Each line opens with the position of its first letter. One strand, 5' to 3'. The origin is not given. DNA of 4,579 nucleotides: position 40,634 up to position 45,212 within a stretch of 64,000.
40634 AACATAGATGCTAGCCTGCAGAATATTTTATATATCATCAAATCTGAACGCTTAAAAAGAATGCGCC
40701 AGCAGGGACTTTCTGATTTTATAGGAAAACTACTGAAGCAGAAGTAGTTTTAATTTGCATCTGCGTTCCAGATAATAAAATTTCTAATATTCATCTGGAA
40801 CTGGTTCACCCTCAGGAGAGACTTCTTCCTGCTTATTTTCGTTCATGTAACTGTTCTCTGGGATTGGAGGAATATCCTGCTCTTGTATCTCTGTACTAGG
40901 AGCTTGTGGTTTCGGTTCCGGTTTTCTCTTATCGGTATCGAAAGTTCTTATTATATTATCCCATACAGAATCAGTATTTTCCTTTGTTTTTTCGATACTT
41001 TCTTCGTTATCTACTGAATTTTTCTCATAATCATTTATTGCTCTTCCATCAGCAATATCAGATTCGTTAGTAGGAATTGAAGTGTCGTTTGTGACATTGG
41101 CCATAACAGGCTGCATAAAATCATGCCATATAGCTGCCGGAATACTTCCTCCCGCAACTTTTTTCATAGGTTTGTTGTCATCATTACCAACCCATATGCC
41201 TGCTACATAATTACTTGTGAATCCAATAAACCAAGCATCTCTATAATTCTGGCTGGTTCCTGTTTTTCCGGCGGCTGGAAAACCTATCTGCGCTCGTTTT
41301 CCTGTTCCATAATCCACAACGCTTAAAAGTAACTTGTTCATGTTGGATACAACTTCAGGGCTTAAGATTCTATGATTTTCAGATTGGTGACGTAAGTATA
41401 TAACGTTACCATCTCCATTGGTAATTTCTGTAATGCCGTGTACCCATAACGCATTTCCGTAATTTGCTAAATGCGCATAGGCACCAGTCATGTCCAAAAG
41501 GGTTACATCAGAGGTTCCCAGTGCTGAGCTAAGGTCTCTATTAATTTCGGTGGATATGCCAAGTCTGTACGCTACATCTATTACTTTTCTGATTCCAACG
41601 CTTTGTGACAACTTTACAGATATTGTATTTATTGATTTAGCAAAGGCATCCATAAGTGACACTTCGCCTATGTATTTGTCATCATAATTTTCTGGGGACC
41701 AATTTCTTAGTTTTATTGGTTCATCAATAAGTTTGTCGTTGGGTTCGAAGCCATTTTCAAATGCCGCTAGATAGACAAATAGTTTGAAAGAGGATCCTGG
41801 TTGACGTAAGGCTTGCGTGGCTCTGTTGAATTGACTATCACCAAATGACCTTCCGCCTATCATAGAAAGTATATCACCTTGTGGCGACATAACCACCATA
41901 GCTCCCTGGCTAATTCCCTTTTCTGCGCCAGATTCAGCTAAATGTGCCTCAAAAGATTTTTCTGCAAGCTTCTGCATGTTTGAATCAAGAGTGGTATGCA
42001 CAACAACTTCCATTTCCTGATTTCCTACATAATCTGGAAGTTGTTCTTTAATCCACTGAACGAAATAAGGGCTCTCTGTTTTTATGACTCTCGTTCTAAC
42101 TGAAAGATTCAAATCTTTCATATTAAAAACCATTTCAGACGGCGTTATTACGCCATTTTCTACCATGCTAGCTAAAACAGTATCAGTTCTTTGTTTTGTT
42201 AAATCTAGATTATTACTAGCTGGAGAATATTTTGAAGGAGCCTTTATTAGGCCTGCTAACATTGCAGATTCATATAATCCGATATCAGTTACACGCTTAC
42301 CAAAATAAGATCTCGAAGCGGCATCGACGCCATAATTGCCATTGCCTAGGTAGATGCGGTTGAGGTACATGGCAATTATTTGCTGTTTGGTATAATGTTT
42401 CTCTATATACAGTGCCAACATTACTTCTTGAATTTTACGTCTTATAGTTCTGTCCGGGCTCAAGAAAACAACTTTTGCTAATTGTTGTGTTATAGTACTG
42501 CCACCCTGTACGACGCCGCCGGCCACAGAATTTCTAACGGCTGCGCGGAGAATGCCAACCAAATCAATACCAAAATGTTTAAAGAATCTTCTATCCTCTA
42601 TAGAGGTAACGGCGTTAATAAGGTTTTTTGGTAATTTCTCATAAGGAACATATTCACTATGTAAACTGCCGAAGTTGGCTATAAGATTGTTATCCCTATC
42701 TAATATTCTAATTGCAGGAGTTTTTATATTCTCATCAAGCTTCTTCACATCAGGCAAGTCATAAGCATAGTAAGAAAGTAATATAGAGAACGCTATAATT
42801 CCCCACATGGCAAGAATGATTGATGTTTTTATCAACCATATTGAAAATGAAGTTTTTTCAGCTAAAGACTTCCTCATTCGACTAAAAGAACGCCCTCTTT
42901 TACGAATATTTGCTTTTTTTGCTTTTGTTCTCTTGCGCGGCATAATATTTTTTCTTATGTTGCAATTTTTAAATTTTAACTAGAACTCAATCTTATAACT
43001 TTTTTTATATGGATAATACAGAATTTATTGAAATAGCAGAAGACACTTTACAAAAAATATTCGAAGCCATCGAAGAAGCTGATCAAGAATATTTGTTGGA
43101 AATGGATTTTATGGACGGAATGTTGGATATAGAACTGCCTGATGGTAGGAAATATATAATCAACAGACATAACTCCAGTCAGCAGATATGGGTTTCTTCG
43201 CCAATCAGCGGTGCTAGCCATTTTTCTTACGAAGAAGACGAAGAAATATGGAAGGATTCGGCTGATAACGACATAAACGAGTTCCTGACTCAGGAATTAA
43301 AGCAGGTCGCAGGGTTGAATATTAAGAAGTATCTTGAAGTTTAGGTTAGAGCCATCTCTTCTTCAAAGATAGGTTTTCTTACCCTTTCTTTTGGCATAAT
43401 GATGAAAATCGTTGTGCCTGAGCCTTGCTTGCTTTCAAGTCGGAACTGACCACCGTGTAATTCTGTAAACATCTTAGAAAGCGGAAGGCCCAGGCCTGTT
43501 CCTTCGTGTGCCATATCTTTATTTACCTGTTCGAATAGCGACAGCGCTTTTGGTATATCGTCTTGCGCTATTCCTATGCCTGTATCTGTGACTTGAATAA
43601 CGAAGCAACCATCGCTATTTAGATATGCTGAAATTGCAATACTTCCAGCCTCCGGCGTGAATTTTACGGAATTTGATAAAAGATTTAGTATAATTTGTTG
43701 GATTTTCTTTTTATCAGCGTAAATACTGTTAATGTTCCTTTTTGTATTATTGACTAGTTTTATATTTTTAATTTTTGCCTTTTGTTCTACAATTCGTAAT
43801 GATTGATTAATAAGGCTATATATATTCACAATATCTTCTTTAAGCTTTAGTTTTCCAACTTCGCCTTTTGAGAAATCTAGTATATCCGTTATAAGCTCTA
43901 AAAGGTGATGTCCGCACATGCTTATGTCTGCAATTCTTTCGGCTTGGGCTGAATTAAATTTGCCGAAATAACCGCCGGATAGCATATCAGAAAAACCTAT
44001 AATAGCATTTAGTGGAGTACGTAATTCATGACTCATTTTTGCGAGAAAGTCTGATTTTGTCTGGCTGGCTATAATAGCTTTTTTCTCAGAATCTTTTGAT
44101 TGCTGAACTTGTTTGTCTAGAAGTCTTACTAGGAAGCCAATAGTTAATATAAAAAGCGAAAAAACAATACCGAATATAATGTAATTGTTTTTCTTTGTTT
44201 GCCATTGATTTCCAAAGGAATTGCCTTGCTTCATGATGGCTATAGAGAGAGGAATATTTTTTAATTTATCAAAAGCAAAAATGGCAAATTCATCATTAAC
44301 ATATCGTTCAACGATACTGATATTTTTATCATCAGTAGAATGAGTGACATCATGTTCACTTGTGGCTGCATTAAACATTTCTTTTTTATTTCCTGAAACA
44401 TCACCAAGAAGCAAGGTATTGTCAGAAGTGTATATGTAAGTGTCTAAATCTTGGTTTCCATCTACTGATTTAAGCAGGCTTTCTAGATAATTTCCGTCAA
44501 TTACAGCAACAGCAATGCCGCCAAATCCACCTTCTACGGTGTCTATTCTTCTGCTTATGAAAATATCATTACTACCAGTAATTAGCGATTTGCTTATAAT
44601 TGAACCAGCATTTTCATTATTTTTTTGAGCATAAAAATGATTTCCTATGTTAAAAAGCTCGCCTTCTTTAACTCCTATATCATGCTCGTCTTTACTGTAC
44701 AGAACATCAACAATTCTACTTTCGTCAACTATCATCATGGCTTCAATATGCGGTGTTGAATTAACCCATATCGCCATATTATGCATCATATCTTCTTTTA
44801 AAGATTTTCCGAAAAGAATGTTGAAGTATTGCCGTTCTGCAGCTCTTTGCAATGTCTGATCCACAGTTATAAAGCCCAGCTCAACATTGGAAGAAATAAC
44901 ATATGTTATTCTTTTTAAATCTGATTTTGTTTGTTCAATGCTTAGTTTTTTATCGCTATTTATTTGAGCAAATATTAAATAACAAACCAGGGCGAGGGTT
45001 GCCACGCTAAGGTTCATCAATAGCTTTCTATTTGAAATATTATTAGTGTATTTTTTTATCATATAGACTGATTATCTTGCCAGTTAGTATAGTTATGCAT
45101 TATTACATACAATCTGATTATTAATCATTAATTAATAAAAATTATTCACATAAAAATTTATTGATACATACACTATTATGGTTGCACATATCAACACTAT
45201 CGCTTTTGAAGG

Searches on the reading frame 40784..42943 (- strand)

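Call 15: search_protein_families(library=pfam, proteins=[window:40784-42943:-], max_evalue=0.001)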
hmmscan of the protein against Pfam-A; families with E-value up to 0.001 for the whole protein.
window:40784-42943:- (719 aa): 2 families
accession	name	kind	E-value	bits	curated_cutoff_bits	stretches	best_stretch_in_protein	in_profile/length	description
PF00912.28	Transgly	-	5e-63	212.2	27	1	85-260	2-177/178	Transglycosylase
PF00905.27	Transpeptidase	-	2.5e-33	116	22.1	1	347-611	1-299/299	Penicillin binding protein transpeptidase domain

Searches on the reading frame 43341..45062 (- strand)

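Call 15: search_protein_families(library=pfam, proteins=[window:43341-45062:-], max_evalue=0.001)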
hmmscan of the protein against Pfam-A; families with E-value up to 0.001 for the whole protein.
window:43341-45062:- (573 aa): 2 families
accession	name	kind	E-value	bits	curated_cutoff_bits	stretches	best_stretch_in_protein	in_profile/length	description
PF02518.31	HATPase_c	-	2.9e-25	89.3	26.4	1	450-559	2-110/111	Histidine kinase-, DNA gyrase B-, and HSP90-like ATPase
PF00512.31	HisKA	-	7.1e-17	61.7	26.9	1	336-401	2-64/66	His Kinase A (phospho-acceptor) domain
